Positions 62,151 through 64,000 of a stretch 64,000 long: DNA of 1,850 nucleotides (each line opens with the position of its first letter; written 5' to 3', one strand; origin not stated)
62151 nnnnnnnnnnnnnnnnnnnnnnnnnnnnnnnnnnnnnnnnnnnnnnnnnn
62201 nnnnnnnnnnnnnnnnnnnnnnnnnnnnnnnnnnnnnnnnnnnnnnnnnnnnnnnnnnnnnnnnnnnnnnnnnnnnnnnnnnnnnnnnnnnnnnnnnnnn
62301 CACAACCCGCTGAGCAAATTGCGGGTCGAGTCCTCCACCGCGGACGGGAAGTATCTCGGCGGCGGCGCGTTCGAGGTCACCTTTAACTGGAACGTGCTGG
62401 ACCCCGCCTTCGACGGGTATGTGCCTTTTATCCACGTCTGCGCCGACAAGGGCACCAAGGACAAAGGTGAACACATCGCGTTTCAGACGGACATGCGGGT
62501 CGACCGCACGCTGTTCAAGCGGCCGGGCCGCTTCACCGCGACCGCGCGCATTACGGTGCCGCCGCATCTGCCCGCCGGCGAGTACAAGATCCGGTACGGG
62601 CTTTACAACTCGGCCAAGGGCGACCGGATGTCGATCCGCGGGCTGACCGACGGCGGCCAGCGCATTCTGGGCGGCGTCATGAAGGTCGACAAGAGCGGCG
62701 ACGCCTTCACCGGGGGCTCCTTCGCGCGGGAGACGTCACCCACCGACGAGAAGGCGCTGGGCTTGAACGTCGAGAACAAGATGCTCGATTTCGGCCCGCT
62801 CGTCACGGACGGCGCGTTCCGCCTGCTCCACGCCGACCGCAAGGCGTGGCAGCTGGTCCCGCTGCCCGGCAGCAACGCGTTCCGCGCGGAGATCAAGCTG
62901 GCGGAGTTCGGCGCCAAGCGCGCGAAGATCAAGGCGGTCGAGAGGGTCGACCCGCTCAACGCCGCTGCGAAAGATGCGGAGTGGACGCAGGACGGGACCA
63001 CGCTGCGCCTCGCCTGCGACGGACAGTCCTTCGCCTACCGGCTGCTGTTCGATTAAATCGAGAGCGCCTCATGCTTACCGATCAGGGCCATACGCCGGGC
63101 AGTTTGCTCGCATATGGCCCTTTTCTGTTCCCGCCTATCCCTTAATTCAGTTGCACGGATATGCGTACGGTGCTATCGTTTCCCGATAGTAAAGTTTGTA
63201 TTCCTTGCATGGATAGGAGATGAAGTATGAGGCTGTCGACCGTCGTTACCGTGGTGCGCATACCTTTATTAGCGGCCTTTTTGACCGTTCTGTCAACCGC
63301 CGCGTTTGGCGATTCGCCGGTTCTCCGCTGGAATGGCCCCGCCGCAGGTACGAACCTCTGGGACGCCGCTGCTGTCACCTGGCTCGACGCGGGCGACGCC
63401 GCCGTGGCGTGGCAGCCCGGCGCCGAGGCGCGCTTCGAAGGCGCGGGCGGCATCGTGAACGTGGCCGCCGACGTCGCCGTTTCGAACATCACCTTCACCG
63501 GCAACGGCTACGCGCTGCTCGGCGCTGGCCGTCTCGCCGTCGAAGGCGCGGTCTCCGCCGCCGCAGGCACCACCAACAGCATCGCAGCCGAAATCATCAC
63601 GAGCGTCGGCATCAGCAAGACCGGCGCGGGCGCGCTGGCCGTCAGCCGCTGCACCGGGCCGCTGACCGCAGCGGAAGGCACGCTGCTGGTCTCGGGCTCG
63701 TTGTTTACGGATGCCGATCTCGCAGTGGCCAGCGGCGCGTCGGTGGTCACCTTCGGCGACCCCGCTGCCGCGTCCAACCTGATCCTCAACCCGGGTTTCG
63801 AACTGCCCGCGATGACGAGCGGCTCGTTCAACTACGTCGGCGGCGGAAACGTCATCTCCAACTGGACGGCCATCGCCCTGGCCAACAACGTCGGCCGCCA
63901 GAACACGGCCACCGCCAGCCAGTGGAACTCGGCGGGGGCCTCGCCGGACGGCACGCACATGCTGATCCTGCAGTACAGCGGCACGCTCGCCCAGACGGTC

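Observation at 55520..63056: Tandem paralogous ~1,240-aa secreted NPCBM-domain proteins with an unassigned catalytic-like region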

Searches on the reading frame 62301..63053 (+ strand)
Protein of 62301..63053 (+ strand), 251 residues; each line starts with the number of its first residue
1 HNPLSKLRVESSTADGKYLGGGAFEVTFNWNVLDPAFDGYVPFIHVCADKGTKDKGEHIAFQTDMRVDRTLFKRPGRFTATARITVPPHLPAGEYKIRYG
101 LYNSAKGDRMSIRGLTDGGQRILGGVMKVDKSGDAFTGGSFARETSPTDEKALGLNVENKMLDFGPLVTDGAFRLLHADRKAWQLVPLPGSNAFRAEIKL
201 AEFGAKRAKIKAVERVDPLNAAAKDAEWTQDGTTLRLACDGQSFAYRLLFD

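Call 80: search_solved_structures(query=window:62301-63053:+, max_evalue=10)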
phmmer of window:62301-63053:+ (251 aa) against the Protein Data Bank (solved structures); distinct sequences matched with E-value up to 10: 1.
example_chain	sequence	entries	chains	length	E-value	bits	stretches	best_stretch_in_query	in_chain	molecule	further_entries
9l94_R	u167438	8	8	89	0.51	13.3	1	92-147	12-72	Large ribosomal subunit protein eL43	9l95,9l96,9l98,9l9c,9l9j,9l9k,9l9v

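Call 81: search_protein_families(library=pfam, proteins=[window:62301-63053:+], max_evalue=10)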
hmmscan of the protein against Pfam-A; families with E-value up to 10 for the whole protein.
window:62301-63053:+ (251 aa): 0 families

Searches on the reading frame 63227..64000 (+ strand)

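Call 88: search_protein_families(library=pfam, proteins=[window:63227-64000:+], max_evalue=0.001)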
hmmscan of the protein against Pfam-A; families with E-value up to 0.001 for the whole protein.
window:63227-64000:+ (258 aa): 1 family
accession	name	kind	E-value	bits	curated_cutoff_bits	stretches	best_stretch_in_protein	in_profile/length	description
PF22825.2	HpiC1-like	-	0.00023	21.7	27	1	186-257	5-75/174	HpiC1 cyclase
